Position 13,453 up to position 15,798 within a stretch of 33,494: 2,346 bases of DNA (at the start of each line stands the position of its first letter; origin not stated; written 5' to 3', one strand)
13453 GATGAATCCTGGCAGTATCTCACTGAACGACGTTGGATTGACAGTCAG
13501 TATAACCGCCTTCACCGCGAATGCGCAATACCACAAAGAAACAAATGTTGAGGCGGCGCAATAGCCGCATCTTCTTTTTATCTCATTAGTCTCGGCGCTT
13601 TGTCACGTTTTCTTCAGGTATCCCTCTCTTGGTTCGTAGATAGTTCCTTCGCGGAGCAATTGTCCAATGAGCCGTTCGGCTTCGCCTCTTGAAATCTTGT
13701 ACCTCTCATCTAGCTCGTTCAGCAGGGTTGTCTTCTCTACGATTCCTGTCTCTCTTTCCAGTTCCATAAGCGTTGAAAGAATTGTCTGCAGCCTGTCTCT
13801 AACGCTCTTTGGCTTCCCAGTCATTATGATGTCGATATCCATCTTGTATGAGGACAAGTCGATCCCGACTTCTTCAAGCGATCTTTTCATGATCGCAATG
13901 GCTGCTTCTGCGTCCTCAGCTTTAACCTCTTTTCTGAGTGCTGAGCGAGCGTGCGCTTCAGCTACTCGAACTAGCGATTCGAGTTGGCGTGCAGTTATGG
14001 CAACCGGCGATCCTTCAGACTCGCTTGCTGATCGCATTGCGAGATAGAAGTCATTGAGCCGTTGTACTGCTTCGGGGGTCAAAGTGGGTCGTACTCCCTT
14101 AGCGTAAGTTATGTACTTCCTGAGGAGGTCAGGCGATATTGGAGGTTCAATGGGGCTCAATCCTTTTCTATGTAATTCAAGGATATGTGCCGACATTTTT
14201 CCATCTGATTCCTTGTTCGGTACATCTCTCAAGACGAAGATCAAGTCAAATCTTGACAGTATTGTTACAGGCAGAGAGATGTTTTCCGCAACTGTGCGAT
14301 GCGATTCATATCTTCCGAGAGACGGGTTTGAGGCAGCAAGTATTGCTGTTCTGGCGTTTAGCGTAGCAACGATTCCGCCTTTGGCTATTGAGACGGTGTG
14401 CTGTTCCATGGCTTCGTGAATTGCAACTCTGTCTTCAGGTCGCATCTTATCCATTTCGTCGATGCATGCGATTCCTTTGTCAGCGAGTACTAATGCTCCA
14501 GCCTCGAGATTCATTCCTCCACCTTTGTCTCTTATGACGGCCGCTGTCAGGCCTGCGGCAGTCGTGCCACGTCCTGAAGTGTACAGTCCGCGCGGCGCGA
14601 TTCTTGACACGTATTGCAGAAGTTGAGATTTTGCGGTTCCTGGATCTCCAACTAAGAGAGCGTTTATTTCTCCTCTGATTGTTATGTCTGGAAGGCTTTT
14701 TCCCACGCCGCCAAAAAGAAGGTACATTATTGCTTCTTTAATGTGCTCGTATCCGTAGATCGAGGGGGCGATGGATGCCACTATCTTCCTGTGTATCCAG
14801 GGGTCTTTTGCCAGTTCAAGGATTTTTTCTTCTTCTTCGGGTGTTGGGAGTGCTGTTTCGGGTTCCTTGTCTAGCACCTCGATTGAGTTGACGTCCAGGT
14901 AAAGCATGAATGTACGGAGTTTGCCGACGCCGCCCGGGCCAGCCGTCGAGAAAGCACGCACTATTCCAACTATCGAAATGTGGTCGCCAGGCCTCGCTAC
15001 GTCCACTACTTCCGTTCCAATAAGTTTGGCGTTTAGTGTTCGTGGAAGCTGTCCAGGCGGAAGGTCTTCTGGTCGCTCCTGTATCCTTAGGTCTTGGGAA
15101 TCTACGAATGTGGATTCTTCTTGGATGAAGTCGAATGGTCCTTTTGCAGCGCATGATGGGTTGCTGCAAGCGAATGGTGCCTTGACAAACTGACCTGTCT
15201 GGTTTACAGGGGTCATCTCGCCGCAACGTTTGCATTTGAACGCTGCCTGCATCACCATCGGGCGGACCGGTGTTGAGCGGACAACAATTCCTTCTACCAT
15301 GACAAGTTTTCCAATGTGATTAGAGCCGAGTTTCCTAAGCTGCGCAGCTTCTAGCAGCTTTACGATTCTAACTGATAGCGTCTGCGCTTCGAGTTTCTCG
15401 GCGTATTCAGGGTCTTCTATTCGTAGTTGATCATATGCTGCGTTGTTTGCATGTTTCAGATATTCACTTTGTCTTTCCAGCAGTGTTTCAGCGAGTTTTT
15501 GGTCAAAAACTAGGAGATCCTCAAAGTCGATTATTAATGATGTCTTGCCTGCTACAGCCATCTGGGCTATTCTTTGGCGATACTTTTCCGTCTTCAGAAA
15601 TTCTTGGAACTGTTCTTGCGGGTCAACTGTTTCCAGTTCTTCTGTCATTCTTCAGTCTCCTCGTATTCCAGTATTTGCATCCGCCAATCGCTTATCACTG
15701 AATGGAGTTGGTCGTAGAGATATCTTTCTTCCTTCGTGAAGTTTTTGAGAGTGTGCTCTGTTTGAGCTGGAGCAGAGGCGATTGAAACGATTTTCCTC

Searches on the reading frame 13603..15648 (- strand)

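Call 5: search_protein_families(library=pfam, proteins=[window:13603-15648:-], max_evalue=0.01)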
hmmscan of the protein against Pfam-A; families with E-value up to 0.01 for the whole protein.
window:13603-15648:- (681 aa): 9 families
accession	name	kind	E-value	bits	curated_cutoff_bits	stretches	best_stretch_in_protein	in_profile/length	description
PF00493.29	MCM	-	5.9e-94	313.8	23.3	1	273-493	2-224/224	MCM P-loop domain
PF17207.9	MCM_OB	-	1e-36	125.9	24.8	1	103-232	1-124/126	MCM OB domain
PF17855.7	MCM_lid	-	1.3e-25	90.1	27.4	1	507-591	1-87/87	MCM AAA-lid domain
PF14551.11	MCM_N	-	6.1e-12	46.3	24.9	1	11-94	1-92/95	MCM N-terminal domain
PF01078.27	Mg_chelatase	-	3.9e-10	39.9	20.3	1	376-445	92-161/207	Magnesium chelatase, subunit ChlI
PF21120.3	MCM_WH_arc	-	9e-09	35.7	26.1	1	618-679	1-63/63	Archaeal MCM, winged-helix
PF07728.20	AAA_5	-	2.6e-08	34.4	22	1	330-443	2-124/139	AAA domain (dynein-related subfamily)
PF13191.12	AAA_16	-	0.0034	18.3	32.6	0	329-423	26-129/167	AAA ATPase domain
PF07726.17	AAA_3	-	0.006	16.9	27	0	331-442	3-112/131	ATPase family associated with various cellular activities (AAA)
